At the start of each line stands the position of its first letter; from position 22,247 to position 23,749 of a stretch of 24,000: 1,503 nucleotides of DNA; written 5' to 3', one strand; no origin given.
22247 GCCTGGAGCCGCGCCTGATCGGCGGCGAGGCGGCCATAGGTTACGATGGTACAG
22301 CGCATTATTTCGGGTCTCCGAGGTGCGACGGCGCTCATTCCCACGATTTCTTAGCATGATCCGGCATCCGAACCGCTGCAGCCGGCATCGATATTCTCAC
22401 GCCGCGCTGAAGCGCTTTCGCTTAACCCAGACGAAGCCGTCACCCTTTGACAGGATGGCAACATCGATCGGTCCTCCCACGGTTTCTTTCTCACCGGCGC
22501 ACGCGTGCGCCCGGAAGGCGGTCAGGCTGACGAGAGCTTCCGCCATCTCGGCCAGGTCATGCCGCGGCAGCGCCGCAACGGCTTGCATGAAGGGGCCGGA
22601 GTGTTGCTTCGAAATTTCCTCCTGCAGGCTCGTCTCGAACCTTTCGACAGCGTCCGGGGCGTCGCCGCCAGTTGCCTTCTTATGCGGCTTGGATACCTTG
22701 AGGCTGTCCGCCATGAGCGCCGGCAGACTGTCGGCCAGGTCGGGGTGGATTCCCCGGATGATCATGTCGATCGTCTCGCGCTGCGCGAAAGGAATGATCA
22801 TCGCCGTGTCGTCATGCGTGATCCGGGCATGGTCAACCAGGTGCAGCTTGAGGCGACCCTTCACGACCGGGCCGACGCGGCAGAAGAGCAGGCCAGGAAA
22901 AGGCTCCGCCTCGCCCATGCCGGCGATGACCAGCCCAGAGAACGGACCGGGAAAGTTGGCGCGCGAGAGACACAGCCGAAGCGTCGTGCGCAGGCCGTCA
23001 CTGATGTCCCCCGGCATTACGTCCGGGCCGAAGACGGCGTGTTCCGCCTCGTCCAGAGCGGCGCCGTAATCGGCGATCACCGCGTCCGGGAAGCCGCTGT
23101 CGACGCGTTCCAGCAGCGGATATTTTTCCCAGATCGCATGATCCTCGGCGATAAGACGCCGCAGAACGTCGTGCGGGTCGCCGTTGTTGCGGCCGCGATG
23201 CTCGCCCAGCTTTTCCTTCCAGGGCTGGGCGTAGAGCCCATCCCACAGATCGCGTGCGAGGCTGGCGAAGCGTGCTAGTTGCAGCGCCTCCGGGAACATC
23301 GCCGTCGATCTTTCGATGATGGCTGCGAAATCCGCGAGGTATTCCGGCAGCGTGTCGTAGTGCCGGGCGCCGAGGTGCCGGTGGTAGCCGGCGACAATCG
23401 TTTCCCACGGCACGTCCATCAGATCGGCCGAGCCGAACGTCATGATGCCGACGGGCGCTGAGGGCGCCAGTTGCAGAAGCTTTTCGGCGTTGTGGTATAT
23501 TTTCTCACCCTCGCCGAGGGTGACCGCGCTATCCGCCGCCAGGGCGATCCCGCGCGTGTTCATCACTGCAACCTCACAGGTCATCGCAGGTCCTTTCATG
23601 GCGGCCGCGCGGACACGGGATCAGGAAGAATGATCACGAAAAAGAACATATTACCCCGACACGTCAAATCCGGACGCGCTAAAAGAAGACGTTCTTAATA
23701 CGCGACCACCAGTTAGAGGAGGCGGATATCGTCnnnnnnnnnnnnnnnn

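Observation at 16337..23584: Three-gene operon: Ntn-peptidase homologue + AddB-like + AddA-like in an accessory context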

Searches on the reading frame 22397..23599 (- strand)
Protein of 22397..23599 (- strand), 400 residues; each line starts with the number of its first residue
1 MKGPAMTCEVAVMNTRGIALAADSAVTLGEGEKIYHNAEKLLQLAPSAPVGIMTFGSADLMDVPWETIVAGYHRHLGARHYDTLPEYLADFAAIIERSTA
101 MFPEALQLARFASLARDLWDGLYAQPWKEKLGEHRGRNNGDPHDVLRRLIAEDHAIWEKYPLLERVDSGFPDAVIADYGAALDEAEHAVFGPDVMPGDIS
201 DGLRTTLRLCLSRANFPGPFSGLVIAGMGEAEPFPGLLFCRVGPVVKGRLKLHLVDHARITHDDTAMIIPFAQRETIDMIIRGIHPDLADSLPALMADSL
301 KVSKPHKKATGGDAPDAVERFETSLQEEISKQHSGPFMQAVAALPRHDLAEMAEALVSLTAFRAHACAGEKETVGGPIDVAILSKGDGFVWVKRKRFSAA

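Call 6: search_protein_families(library=pfam, proteins=[window:22397-23599:-], max_evalue=0.01)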
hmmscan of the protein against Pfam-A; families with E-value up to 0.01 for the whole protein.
window:22397-23599:- (400 aa): 0 families

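Call 7: search_protein_families(library=padloc, proteins=[window:22397-23599:-], max_evalue=0.01)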
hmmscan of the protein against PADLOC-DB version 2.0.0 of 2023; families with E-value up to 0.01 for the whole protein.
window:22397-23599:- (400 aa): 0 families

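Call 8: search_protein_families(library=ncbifam, proteins=[window:22397-23599:-], max_evalue=0.01)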
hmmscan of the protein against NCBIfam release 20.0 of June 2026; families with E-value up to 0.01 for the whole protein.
window:22397-23599:- (400 aa): 0 families

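Call 9: search_solved_structures(query=window:22397-23599:-, max_evalue=10)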
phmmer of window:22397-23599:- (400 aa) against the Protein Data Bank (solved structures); distinct sequences matched with E-value up to 10: 2.
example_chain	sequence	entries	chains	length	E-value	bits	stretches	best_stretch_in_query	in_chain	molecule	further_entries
2o8i_A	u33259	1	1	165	0.11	14.4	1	281-368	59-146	Hypothetical protein Atu2327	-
3ot6_A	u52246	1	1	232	0.58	12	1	166-257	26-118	Enoyl-CoA hydratase/isomerase family protein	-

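Call 10: find_homologous_proteins(query=window:22397-23599:-)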
Query window:22397-23599:- (400 aa): 1927 proteins with E <= 0.001 among 8000 candidates; the best 120 are listed.
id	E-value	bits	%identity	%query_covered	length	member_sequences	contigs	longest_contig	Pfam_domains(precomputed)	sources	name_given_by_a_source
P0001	4.3e-252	854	96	99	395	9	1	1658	-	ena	-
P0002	1.7e-181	621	72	97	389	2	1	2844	-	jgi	jgi:hypothetical protein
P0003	2.0e-175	601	69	99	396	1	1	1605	-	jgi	jgi:hypothetical protein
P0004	3.0e-171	588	68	99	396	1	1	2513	-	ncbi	-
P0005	2.5e-166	571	74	87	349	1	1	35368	-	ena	-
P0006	1.0e-164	566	67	98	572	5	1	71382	-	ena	-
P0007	8.2e-163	560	66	97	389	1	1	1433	-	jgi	jgi:hypothetical protein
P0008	2.2e-161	555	65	97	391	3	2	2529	-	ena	-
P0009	7.2e-159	547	64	98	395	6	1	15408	-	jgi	jgi:hypothetical protein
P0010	6.6e-157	540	64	98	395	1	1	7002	-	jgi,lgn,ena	-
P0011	4.5e-155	534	63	98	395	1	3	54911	-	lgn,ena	-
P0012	8.2e-151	520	61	98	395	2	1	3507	-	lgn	-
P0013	7.5e-145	501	61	99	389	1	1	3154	-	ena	-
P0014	9.2e-145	500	61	99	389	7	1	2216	-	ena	-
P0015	1.1e-144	500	59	98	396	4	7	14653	-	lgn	-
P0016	5.7e-140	485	60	99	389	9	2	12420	-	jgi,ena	-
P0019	5.0e-137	475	76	70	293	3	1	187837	-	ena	-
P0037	9.2e-111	388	49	98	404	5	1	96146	-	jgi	jgi:hypothetical protein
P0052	1.4e-102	361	49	98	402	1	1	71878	-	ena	-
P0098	2.4e-97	344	48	98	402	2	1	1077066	-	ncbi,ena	-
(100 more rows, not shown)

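Call 14: find_related_loci(query=A1, collection=genome_contigs, flank=10000)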
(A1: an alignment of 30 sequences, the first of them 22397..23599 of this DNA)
Query A1 (400 aa) in genome_contigs; peptide patterns used: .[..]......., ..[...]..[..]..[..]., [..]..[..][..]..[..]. (x = any residue, [..] = any of these).
599 stretches matched a pattern (row limit reached: there are more); 474 encode a relative of the query (tblastn E <= 1e-3); the best 80 are kept; 80 distinct loci.
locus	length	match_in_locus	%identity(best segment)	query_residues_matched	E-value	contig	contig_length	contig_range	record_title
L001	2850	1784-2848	62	6-360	2e-148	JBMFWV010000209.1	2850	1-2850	MAG: Rhizomicrobium sp. isolate KM4364-27 NODE_209_length_2850_cov_4.340426, whole genome shotgun sequence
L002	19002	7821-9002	51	2-395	4e-124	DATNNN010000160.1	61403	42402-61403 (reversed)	MAG TPA_asm: Xanthobacteraceae bacterium isolate SMAG_U11506 k141_586239, whole genome shotgun sequence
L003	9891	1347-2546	46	2-398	1e-112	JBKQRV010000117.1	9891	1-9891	MAG: Alphaproteobacteria bacterium isolate MGr3G3H3I__bin_160 MGr3G3H3I_000000170877, whole genome shotgun sequence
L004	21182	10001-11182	46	6-395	2e-110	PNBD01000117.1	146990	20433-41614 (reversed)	MAG: Deltaproteobacteria bacterium isolate palsa_1115 73.20111000_P3M.98_contig_4225, whole genome shotgun sequence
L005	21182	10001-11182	48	6-397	6e-106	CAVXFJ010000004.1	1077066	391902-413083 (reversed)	MAG: uncultured proteobacterium isolate MFD02416.bin.1.330 genome assembly, contig: contig_11963, whole genome shotgun s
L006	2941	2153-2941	68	6-267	3e-109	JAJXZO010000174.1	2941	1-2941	MAG: Proteobacteria bacterium isolate BP7.bin56 NODE_94925_length_2941_cov_2.267235, whole genome shotgun sequence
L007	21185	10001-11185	46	3-395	8e-101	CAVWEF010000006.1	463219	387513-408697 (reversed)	MAG: uncultured Alphaproteobacteria bacterium isolate MFD09286.bin.2.79 genome assembly, contig: contig_27962, whole gen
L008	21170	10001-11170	45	6-395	1e-98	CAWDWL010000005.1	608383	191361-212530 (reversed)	MAG: uncultured proteobacterium isolate MFD05705.bin.1.215 genome assembly, contig: contig_18540, whole genome shotgun s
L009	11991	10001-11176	42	4-394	1e-94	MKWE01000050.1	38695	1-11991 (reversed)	MAG: Rhodospirillales bacterium 70-18 SCNpilot_cont_750_bf_scaffold_558, whole genome shotgun sequence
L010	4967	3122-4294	43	3-397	1e-92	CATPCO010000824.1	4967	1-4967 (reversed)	MAG: uncultured Xanthobacteraceae bacterium isolate COA_Bin_18_3 genome assembly, contig: co_assembly_000000085091, whol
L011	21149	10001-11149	44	6-395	3e-92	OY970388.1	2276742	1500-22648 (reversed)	MAG: Candidatus Eremiobacteraeota bacterium isolate MFD09603.bin.1.231 genome assembly, chromosome: 1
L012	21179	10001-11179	41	4-394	1e-90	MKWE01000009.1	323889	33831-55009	MAG: Rhodospirillales bacterium 70-18 SCNpilot_cont_750_bf_scaffold_157, whole genome shotgun sequence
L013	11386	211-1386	43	5-394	2e-90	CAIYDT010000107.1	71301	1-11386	MAG: uncultured Acetobacteraceae bacterium isolate KR_bin-0961 genome assembly, contig: bin-0961:107/285, whole genome s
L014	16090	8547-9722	40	6-395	1e-87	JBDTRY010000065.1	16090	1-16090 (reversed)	MAG: Acidobacteriota bacterium isolate cluster3_bin.258 NODE_13899_length_16090_cov_5.734705, whole genome shotgun seque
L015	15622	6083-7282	43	2-399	4e-86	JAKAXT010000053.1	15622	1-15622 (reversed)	MAG: Proteobacteria bacterium isolate YS2.bin23 NODE_1710_length_15622_cov_3.268861, whole genome shotgun sequence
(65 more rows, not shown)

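Call 20: predict_structure(alignment_id=A1)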
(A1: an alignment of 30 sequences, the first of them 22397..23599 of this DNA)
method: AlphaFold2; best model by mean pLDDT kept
length: 400 residues; sequences in the alignment: 30
mean_pLDDT: 73.8   pTM: 0.71
mean pLDDT of the five models: 73.8, 72.6, 65.3, 63.1, 62.0
residues with pLDDT >= 90: 110; 70-90: 174; 50-70: 44; < 50: 72
segments of 3 or more residues with pLDDT < 50: 1-7, 24-47, 305-312, 368-400
pLDDT, mean of each block of 10 residues (from residue 1): 43 78 42 30 49 73 78 79 90 90 92 94 93 68 91 94 89 96 95 89 96 81 79 83 91 88 83 70 70 83 51 65 84 82 76 73 53 33 29 28
secondary structure, 60 per line:
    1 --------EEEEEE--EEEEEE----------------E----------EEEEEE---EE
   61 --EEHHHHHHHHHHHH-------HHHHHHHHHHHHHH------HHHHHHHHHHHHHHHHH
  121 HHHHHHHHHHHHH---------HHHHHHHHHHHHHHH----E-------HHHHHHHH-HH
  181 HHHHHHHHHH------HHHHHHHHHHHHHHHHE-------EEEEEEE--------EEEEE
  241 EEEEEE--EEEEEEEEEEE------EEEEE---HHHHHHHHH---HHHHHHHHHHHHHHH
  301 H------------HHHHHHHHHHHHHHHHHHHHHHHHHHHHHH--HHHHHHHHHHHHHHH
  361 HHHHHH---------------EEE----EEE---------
elements in order: E9-14 E17-22 E50-55 H65-76 H84-97 H104-133 H143-157 H170-177 H179-190 H197-212 E221-227 E236-246 E249-259 E266-270 H274-282 H286-301 H314-343 H346-366 E382-384 E389-391
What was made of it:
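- Tried and rejected: The first AF2 model, built from 30 sequences, was poor at the conserved termini (pLDDT 74, call 20).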

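Call 21: search_solved_structures(query=A1, max_evalue=10, show_alignments=3)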
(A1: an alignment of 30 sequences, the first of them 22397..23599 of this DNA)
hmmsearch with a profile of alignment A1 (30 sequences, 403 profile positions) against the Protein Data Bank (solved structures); distinct sequences matched with E-value up to 10: 4.
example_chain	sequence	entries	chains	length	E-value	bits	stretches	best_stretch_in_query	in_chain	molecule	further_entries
3v7r_A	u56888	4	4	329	1.6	11.1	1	267-335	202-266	Biotin ligase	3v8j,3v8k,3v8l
3rir_A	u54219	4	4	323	1.6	11.1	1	267-335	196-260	Biotin-[acetyl-CoA-carboxylase] ligase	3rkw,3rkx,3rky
4ha8_A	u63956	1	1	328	1.7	11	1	267-335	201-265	Biotin-[acetyl-CoA-carboxylase] ligase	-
6ndl_A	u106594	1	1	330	1.7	11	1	267-335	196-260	Biotin Protein Ligase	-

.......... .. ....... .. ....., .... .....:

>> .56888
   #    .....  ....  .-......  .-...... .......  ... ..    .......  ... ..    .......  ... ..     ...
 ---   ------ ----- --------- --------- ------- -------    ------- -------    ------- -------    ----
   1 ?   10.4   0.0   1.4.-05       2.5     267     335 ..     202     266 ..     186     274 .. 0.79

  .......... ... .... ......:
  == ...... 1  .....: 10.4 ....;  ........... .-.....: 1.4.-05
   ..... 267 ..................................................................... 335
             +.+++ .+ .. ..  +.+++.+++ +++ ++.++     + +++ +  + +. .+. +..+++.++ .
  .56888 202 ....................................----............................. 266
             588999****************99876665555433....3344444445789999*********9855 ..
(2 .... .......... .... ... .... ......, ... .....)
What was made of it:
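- Tried and rejected: Pfam, NCBIfam, PADLOC, and PDB searches with phmmer and a family profile gave nothing relevant (calls 6-9, 21).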

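Call 25: find_encoding_contigs(protein=P0019, flank=10000, max_places=3)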
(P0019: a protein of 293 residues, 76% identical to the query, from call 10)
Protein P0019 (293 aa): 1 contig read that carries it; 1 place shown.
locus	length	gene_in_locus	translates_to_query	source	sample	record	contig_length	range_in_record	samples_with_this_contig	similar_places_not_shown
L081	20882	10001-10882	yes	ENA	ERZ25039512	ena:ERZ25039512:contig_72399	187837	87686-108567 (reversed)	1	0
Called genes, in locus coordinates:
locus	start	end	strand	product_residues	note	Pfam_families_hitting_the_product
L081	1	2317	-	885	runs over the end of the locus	PF00580:UvrD-helicase, PF13361:UvrD_C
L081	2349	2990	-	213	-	PF00580:UvrD-helicase, PF13245:AAA_19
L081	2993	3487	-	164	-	PF12705:PDDEXK_1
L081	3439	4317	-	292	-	PF12705:PDDEXK_1 (weak)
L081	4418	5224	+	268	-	PF00665:rve (weak)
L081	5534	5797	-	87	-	-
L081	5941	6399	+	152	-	PF01695:IstB_IS21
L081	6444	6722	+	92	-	PF01695:IstB_IS21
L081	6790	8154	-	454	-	-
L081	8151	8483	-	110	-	-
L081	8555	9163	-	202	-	PF11798:IMS_HHH (weak), PF21999:IMS_HHH_1 (weak), PF11799:IMS_C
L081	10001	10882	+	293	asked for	-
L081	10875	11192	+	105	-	-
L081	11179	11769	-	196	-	-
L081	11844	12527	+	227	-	PF00588:SpoU_methylase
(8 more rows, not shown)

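Call 26: find_encoding_contigs(protein=P0006, flank=10000, max_places=3)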
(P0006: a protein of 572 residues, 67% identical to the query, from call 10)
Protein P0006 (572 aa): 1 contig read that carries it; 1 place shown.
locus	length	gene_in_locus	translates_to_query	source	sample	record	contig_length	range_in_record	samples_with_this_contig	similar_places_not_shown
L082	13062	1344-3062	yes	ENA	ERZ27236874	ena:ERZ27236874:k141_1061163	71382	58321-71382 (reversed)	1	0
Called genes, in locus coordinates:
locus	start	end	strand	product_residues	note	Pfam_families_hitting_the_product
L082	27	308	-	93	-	PF00665:rve (weak)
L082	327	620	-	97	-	PF13276:HTH_21, PF00665:rve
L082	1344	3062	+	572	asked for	-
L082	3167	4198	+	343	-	PF13280:WYL, PF25583:WCX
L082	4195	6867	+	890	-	PF12705:PDDEXK_1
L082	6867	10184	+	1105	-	PF00580:UvrD-helicase, PF13245:AAA_19, PF13361:UvrD_C, PF12705:PDDEXK_1 (faint), PF13538:UvrD_C_2 (faint)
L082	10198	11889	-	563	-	PF00580:UvrD-helicase (faint), PF13191:AAA_16 (weak), PF13245:AAA_19, PF13604:AAA_30, PF13538:UvrD_C_2 (weak)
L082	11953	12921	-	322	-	PF00392:GntR, PF13545:HTH_Crp_2 (faint), PF25213:HVO_A0261_N (faint), PF07729:FCD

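Call 27: fold_search(model_id=the predicted structure, library=pdb)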
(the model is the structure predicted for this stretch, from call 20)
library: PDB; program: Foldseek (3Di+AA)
matches with E <= 10: 477; with E <= 0.001: 0
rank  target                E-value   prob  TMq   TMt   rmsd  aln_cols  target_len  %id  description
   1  5nyw_D                2.5e-03  0.82  0.18  0.27  19.9       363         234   13  Anbu (ancestral beta-subunit) from Yersinia bercovieri (released 2017-05-24)
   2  5nyg_E                3.7e-03  0.85  0.19  0.30  18.3       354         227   11  Anbu (Gly-1) mutant from Hyphomicrobium sp. strain MC1 - SG P2(1)2(1)2(1) (released 2017-05-24)
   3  5nyg_G                4.5e-03  0.84  0.19  0.30  17.9       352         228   10  Anbu (Gly-1) mutant from Hyphomicrobium sp. strain MC1 - SG P2(1)2(1)2(1) (released 2017-05-24)
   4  5nyg_F                8.3e-03  0.75  0.19  0.30  17.9       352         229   10  Anbu (Gly-1) mutant from Hyphomicrobium sp. strain MC1 - SG P2(1)2(1)2(1) (released 2017-05-24)
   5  6tu3_J                9.2e-03  0.80  0.18  0.30  19.8       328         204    8  Rat 20S proteasome (released 2020-05-13)
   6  5nyg_B                9.2e-03  0.75  0.19  0.29  18.0       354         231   10  Anbu (Gly-1) mutant from Hyphomicrobium sp. strain MC1 - SG P2(1)2(1)2(1) (released 2017-05-24)
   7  8qyl_B                1.6e-02  0.60  0.18  0.27  22.3       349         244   11  Human 20S proteasome assembly intermediate structure 2 (released 2024-02-21)
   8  4g4s_K                2.3e-02  0.69  0.16  0.30  18.2       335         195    9  Structure of Proteasome-Pba1-Pba2 Complex (released 2012-09-05)
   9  8azk_Q                2.3e-02  0.47  0.18  0.26  22.4       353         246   10  Bovine 20S proteasome, untreated (released 2024-03-20)
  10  1ryp_K                2.9e-02  0.66  0.16  0.29  20.4       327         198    8  CRYSTAL STRUCTURE OF THE 20S PROTEASOME FROM YEAST AT 2.4 ANGSTROMS RESOLUTION (released 1998-04-15)
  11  6tu3_C                2.9e-02  0.51  0.18  0.27  21.2       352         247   11  Rat 20S proteasome (released 2020-05-13)
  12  9m2w_I                3.2e-02  0.47  0.18  0.26  22.7       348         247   10  The cryo-EM structure of 26S proteasome-Midnolin complex in the MD state (released 2025-09-10)
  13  8rvo_Y                3.4e-02  0.54  0.18  0.31  20.6       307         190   10  Proteasomal late precursor complex from pre1-1, state 1 (released 2024-09-11)
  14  9f9p_C                3.4e-02  0.41  0.17  0.24  23.6       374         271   10  CryoEM structure of recombinant Trypanosoma cruzi apo proteasome 20S subunit (released 2024-12-25)
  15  6tcz_C                3.4e-02  0.41  0.17  0.23  24.1       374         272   11  Leishmania tarentolae proteasome 20S subunit complexed with LXE408 (released 2020-08-26)
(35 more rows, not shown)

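Call 34: search_dna_similar(query=window:22397-23584:-, collection=plasmids, mode=protein, max_rows=60)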
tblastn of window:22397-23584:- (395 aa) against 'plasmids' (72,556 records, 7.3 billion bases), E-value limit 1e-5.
Records with a match: 10; places in all: 10; records where one place covers at least 80% of the query: 9.
Best place of each record, by identity: <60% 10.
By first word of the organism name: Rhizobium 5; Mesorhizobium 1; Pantoea 1; Ruegeria 1; Enterococcus 1; Hyphomicrobiales 1.
By predicted mobility (MOB-suite, as given by PLSDB): non-mobilizable 5; conjugative 5.
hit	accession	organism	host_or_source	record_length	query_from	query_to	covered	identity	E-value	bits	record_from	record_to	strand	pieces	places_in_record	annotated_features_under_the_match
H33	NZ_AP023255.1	Mesorhizobium sp. 131-3-5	Lotus japonicus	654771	1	392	99%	32.2%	5e-61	220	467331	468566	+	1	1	hypothetical protein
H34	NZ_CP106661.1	Pantoea dispersa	Philodendron erubescens,Pure ...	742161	1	392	99%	30.0%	3e-43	168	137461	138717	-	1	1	hypothetical protein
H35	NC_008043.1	Ruegeria sp. TM1040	-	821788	1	392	99%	29.6%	9e-38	152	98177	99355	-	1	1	hypothetical protein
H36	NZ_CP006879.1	Rhizobium gallicum bv. gallicum R602sp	Phaseolus vulgaris,whole ...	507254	1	392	99%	28.5%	1e-37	151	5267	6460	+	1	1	hypothetical protein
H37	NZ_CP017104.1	Rhizobium gallicum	Phaseolus vulgaris,Whole ...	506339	1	392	99%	28.5%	5e-37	150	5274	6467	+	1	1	hypothetical protein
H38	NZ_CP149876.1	Rhizobium sp. T1473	Medicago sativa,Cell Culture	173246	1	392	99%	28.0%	1e-37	152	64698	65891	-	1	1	hypothetical protein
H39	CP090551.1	Rhizobium leguminosarum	Trifolium pratense,Cell culture,Plant ...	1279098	1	392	91%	29.3%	3e-31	162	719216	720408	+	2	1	hypothetical protein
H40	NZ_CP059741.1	Enterococcus faecium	Homo sapiens,blood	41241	1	392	99%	26.6%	6e-42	164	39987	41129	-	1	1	hypothetical protein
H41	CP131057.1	Hyphomicrobiales bacterium UR115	tomato,bacteria,rhizosphere soil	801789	1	392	82%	31.3%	5e-19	167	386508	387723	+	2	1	none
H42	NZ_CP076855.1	Rhizobium sp. WYJ-E13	Curcuma wenyujin Y.H. Chen et C. ...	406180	1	115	29%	33.6%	5e-11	72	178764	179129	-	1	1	hypothetical protein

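Call 35: search_protein_representatives(alignment_id=A1)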
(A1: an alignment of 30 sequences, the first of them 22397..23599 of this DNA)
Query: 30 sequences, 403 profile positions. Proteins with E-value up to 0.001 (for the whole library): 5785; up to 1e-10: 4743; up to 1e-30: 3001. The best 150 are listed.
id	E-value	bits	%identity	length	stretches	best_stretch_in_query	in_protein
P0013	1.0e-166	571.6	-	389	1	1-396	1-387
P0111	9.8e-156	535.4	-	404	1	1-397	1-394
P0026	5.4e-153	526.4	-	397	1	1-397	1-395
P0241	1.8e-152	524.6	-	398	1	1-392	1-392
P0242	1.5e-150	518.3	-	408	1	1-397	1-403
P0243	1.2e-148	512.1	-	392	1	1-393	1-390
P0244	1.0e-144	499.2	-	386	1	1-396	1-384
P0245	3.5e-143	494.1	-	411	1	1-396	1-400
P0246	6.3e-143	493.3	-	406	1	1-397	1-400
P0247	7.7e-140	483.1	-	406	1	1-400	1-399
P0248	1.2e-138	479.2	-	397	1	8-399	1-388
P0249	1.9e-138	478.5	-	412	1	1-396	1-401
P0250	4.0e-137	474.1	-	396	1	14-398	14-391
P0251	1.4e-136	472.3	-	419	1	1-398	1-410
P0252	5.5e-136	470.4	-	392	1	2-396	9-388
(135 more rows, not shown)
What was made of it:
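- The peptidase family has 5,785 clusters at 50% identity (call 35).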

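Call 57: find_encoding_contigs(protein=P0011, flank=10000, max_places=2)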
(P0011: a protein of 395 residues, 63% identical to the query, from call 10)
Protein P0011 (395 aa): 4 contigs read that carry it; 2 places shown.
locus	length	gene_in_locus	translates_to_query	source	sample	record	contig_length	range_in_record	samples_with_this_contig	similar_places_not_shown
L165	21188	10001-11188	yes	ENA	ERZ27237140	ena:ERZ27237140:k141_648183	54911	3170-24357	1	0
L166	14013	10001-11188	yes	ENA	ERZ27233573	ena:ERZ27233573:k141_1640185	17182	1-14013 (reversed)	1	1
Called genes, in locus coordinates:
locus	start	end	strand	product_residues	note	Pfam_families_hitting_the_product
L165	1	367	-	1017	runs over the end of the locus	PF00580:UvrD-helicase, PF13245:AAA_19, PF13361:UvrD_C, PF13538:UvrD_C_2 (faint), PF12705:PDDEXK_1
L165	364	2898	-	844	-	PF12705:PDDEXK_1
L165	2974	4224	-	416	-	PF14281:PDDEXK_4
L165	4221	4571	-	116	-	-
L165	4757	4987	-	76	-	-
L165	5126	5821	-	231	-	-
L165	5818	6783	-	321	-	PF13280:WYL, PF25583:WCX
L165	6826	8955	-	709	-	PF13401:AAA_22 (faint), PF13479:AAA_24 (faint), PF25199:nSTAND_NTPase5 (faint), PF01695:IstB_IS21 (faint), PF00004:AAA, PF13191:AAA_16 (weak), PF00004:AAA, PF07728:AAA_5 (weak), +14 more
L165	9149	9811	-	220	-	-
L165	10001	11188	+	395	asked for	-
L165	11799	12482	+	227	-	PF00149:Metallophos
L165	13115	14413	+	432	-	PF13546:DDE_5, PF01609:DDE_Tnp_1 (faint)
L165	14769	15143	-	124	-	PF02661:Fic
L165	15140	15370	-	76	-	-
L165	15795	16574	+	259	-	PF00392:GntR, PF07729:FCD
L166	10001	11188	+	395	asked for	-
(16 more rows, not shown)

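Call 58: find_encoding_contigs(protein=P0037, flank=10000, max_places=2)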
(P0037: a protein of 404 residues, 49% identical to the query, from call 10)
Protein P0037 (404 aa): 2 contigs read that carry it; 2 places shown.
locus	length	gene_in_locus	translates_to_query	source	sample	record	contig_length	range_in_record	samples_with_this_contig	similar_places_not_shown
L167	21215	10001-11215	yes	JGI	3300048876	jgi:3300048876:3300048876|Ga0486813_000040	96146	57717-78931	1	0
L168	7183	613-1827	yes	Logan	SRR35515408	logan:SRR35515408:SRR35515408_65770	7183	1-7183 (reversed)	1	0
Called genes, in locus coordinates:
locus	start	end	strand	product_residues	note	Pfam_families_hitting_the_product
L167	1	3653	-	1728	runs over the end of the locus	PF00270:DEAD, PF00271:Helicase_C, PF09369:MZB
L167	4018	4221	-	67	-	-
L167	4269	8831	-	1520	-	-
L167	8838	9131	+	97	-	-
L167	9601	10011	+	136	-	-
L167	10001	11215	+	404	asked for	-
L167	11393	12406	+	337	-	PF13280:WYL, PF25583:WCX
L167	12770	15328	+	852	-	PF12705:PDDEXK_1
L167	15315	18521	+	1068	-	PF00580:UvrD-helicase, PF13245:AAA_19, PF13538:UvrD_C_2 (faint), PF13361:UvrD_C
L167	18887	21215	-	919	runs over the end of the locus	PF00271:Helicase_C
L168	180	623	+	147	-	-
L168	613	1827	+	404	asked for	-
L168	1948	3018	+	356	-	PF13280:WYL, PF25583:WCX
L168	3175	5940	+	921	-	PF12705:PDDEXK_1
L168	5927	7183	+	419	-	?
